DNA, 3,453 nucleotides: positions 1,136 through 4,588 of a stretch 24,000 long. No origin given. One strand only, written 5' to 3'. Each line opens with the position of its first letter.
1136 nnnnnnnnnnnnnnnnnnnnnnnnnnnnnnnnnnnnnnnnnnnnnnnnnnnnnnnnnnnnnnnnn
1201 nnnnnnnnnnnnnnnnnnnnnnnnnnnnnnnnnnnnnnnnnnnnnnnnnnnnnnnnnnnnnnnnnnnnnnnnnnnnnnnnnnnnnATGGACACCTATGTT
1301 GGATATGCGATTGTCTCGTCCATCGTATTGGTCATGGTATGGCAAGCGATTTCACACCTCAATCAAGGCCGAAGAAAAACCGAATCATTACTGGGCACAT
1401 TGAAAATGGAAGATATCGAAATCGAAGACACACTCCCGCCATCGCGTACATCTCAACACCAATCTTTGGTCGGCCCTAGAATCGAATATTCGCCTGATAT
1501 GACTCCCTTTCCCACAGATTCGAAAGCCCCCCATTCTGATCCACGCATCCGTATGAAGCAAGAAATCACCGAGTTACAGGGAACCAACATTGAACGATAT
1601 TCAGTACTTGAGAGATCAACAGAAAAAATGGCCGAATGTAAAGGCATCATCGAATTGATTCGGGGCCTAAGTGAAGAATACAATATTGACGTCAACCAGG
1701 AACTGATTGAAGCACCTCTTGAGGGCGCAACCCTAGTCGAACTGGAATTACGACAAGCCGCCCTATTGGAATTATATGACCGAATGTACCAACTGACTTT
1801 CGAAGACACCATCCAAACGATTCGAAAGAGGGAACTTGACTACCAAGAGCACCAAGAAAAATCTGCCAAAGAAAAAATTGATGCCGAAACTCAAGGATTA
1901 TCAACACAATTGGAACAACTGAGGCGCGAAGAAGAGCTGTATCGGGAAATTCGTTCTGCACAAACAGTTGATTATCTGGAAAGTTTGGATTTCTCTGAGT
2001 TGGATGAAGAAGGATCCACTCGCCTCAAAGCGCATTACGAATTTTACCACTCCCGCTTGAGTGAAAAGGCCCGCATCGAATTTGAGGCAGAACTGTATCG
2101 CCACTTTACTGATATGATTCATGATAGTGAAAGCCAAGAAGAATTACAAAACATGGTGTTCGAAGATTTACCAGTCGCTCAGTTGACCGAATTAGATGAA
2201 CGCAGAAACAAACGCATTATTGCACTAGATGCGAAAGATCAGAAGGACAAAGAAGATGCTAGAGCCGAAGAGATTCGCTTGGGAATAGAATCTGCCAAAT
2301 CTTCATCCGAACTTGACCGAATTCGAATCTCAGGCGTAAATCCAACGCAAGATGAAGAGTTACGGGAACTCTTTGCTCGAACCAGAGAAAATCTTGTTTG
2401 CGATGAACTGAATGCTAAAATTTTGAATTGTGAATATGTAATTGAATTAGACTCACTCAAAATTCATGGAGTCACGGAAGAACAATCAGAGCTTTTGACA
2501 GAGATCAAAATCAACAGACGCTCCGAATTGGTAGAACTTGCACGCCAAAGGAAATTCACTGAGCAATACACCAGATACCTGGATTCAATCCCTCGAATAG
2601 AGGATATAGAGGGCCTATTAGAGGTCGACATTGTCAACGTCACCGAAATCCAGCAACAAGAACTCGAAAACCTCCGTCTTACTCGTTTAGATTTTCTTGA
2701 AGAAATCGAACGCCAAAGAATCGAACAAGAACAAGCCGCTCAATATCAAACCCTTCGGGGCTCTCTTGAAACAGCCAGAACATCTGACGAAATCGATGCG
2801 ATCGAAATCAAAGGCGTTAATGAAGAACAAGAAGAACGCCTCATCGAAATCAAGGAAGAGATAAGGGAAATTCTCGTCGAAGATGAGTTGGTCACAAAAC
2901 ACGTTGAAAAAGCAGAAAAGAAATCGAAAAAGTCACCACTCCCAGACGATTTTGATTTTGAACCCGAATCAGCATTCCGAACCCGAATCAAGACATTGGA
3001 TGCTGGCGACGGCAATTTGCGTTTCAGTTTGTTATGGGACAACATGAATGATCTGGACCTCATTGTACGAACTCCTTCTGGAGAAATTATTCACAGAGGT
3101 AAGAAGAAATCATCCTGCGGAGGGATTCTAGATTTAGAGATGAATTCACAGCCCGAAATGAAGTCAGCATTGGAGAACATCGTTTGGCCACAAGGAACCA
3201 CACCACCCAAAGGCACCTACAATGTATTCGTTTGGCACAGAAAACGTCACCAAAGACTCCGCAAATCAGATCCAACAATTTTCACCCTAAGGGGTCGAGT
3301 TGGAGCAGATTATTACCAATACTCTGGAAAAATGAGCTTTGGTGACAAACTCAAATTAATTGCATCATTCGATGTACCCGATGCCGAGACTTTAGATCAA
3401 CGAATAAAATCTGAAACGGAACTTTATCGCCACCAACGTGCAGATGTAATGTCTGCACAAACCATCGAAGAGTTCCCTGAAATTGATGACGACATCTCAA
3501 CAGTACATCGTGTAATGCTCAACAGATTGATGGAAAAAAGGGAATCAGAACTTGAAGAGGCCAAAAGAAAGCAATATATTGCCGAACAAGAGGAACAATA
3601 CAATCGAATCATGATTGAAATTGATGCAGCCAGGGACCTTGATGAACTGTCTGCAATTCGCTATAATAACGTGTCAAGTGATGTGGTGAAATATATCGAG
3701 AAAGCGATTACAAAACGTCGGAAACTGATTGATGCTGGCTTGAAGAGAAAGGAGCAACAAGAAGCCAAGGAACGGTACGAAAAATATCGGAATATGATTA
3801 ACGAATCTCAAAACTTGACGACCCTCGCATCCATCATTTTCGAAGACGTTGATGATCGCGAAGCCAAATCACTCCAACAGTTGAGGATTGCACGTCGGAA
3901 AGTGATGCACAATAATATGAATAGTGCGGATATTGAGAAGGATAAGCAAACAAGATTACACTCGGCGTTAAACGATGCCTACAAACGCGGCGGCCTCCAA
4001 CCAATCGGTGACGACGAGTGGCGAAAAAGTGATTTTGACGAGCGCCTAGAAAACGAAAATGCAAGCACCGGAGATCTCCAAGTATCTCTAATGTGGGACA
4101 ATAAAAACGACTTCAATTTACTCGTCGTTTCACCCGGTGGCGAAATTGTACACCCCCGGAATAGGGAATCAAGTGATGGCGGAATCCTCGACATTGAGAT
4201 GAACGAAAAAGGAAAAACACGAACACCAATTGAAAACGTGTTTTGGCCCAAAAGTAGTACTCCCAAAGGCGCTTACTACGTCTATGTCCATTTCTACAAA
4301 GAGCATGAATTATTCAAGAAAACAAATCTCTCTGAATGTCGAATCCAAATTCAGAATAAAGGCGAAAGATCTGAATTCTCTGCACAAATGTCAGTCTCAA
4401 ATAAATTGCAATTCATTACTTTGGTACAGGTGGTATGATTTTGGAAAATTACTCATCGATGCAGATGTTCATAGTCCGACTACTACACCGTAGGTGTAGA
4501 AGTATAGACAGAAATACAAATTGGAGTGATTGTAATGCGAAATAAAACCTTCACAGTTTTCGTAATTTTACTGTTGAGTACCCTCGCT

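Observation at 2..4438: Three-gene membrane-tethered module built around a triplicated YfaP/DUF2135-like domain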

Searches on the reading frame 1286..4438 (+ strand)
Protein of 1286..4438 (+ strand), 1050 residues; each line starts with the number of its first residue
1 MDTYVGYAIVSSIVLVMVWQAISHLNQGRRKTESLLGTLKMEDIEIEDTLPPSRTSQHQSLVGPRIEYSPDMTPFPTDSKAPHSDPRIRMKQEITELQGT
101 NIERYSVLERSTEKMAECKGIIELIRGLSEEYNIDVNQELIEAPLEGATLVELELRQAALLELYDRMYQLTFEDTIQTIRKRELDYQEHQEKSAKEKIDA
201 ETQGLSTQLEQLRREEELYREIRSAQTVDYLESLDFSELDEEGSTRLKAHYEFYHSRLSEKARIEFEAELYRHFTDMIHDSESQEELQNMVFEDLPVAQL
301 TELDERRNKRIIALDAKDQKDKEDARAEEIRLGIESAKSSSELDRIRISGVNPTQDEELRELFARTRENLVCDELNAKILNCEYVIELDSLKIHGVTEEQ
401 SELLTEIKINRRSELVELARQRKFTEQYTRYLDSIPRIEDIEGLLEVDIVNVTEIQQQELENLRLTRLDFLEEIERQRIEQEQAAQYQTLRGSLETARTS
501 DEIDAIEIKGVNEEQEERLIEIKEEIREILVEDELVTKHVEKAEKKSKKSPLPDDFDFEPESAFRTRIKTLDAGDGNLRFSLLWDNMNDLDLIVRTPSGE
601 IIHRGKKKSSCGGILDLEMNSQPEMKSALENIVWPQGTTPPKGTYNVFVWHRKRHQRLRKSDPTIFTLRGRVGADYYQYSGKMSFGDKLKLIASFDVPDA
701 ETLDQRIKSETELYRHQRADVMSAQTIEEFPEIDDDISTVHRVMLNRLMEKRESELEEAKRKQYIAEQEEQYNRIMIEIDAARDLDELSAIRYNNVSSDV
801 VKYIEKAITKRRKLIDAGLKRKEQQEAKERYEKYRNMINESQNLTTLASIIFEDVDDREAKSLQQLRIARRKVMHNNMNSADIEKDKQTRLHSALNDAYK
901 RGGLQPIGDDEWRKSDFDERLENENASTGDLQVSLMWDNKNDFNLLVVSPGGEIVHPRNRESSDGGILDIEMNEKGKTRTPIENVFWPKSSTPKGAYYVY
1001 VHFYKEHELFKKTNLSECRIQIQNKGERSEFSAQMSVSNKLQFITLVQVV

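Call 6: search_protein_families(library=pfam, proteins=[window:1286-4435:+], max_evalue=1)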
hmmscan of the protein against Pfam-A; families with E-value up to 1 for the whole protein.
window:1286-4435:+ (1050 aa): 1 family
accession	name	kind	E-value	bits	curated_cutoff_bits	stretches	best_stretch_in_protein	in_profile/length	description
PF23738.1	Ig_ZP2_N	-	0.037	14.5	27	0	366-393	22-49/73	Zona pellucida sperm-binding protein 2, Ig-like domain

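Call 8: find_encoding_contigs(protein=window:1286-4438:+, flank=10000, max_places=6)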
Protein window:1286-4438:+ (1050 aa): no gene with exactly this product is on record in the collection.

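Call 25: find_homologous_proteins(query=window:1286-4435:+, max_evalue=0.001)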
Query window:1286-4435:+ (1050 aa): 19 proteins with E <= 0.001 among 8000 candidates.
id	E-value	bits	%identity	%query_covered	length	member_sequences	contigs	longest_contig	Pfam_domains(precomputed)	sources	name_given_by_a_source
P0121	0.0e+0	2283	100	100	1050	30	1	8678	-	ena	-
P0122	0.0e+0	1867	81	100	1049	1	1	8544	-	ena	-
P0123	0.0e+0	1859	80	100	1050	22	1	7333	-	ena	-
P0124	0.0e+0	1859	80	100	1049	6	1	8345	-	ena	-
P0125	0.0e+0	1845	80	100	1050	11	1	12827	-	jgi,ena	-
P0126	0.0e+0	1812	78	100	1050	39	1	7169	-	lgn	-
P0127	0.0e+0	1800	78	100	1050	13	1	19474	-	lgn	-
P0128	0.0e+0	1799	77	100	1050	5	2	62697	-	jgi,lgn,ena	-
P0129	0.0e+0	1788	76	100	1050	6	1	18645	-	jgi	-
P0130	0.0e+0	1788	77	100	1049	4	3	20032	-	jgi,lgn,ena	-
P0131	0.0e+0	1775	76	100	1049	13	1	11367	-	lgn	-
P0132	0.0e+0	1679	73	100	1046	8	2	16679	-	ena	-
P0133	0.0e+0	1673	73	100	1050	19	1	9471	-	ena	-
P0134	0.0e+0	1272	56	100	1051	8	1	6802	-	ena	-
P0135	0.0e+0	1253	56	100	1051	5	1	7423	-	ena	-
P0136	0.0e+0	1222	53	100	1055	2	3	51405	-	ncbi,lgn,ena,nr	ncbi:MAG: hypothetical protein QF440_04330 [Candidatus Thalassarchaeaceae archaeon]|nr:hypothetical 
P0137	0.0e+0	1170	53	100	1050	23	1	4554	-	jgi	-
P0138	0.0e+0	1164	53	100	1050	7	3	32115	-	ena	-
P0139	0.0e+0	1144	51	100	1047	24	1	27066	-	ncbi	-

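Call 26: find_encoding_contigs(protein=P0136, flank=10000, max_places=3)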
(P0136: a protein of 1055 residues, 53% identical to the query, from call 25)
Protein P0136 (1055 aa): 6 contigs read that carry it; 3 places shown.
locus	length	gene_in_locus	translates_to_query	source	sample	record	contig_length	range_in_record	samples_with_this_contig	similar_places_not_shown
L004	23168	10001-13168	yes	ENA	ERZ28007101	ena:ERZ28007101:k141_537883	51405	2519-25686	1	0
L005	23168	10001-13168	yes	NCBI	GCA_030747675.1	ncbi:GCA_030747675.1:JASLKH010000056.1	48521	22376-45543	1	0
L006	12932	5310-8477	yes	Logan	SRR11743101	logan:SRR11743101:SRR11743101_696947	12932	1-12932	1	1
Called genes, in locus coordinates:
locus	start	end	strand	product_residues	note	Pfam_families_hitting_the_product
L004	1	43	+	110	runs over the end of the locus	-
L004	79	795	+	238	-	-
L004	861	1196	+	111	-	-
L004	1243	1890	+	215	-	PF01923:Cob_adeno_trans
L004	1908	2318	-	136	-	PF00293:NUDIX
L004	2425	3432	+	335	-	-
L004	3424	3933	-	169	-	-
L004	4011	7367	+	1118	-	-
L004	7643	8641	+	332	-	-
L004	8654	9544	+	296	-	-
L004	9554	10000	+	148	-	-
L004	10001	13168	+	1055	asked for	-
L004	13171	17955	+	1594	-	PF07705:CARDB (faint), PF10633:NPCBM_assoc (faint), PF22544:HYDIN_VesB_CFA65-like_Ig (faint), PF11614:FixG_C (faint)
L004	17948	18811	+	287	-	-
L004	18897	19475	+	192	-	PF01917:Flagellin_arch-type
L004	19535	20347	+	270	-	-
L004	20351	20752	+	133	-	-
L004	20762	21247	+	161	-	-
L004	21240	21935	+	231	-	PF06745:ATPase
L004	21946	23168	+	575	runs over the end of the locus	PF00437:T2SSE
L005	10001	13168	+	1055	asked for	-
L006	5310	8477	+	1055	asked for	-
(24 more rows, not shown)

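Call 27: find_encoding_contigs(protein=P0139, flank=10000, max_places=3)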
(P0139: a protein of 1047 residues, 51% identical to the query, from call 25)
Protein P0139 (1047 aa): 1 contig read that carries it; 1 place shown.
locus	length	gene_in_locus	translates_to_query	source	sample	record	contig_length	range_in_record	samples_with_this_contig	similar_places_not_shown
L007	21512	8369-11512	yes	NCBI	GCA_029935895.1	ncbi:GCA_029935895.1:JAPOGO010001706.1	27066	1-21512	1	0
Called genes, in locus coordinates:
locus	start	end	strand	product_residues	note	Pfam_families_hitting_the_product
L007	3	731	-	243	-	?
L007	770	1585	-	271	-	PF02274:ADI (faint), PF19420:DDAH_eukar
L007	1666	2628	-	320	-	PF01916:DS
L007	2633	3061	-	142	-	PF02675:AdoMet_dc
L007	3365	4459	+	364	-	PF01041:DegT_DnrJ_EryC1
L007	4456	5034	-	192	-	-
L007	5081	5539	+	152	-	PF25084:LbH_EIF2B (faint), PF25087:GMPPB_C (faint), PF00132:Hexapep, PF14602:Hexapep_2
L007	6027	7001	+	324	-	-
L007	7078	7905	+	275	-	-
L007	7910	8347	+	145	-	-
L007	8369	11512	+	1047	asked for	-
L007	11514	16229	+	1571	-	PF23619:Ig_VWA7 (faint), PF10633:NPCBM_assoc (faint), PF11614:FixG_C (faint)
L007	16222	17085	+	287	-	PF10633:NPCBM_assoc (faint)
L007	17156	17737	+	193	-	PF01917:Flagellin_arch-type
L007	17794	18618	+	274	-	-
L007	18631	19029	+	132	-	-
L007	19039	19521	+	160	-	PF01917:Flagellin_arch-type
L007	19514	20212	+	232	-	PF06745:ATPase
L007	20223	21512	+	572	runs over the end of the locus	PF13401:AAA_22 (faint), PF00437:T2SSE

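Call 28: find_encoding_contigs(protein=P0128, flank=10000, max_places=3)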
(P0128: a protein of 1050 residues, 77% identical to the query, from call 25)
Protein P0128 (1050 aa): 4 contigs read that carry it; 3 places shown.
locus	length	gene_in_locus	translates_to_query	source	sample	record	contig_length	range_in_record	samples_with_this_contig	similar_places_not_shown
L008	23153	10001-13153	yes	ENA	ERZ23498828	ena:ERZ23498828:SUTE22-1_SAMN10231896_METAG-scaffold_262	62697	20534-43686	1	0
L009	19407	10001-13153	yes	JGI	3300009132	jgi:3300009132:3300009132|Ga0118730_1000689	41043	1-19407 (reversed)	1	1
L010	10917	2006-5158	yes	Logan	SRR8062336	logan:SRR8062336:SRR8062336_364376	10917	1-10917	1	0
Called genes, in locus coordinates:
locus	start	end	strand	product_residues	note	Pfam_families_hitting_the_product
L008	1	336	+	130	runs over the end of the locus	-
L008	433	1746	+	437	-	PF00270:DEAD, PF00271:Helicase_C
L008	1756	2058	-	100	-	PF01842:ACT (faint)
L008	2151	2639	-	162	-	PF04304:DUF454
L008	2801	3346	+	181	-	PF00551:Formyl_trans_N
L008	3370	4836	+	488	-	PF01844:HNH (weak), PF14279:HNH_5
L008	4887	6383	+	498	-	PF02012:BNR (faint)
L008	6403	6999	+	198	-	-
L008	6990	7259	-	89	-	-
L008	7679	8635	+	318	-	-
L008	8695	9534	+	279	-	-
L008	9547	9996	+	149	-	-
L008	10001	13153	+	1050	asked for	-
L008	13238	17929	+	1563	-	PF07705:CARDB (faint), PF10633:NPCBM_assoc (faint), PF11614:FixG_C (faint)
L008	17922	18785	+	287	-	PF10633:NPCBM_assoc (faint)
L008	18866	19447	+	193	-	PF01917:Flagellin_arch-type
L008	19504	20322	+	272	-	-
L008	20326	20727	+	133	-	-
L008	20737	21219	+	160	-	PF01917:Flagellin_arch-type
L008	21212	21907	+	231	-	PF06745:ATPase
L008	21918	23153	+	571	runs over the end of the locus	PF00437:T2SSE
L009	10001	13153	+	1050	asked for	-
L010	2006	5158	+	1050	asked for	-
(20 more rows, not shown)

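Call 31: search_protein_families(library=ncbifam, proteins=[window:1286-4435:+], max_evalue=0.1)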
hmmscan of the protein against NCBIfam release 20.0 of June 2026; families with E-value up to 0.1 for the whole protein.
window:1286-4435:+ (1050 aa): 0 families

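Call 83: search_protein_families(library=padloc, proteins=[window:1286-4435:+], max_evalue=0.01)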
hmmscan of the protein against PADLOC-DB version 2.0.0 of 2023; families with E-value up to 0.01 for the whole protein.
window:1286-4435:+ (1050 aa): 0 families

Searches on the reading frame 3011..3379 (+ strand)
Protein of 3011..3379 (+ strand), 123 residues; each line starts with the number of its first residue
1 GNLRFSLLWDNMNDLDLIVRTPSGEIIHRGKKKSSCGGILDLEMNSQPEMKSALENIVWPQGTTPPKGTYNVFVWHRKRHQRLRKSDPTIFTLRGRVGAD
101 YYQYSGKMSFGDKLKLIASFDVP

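Call 9: search_protein_families(library=pfam, proteins=[window:3011-3379:+], max_evalue=10)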
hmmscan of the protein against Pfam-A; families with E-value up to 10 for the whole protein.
seq(123 aa): 1 family
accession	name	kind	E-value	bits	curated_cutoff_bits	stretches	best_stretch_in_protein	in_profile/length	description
PF25275.1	Golvesin_C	-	0.16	12.5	31.6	1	52-92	38-77/132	Golvesin C-terminal domain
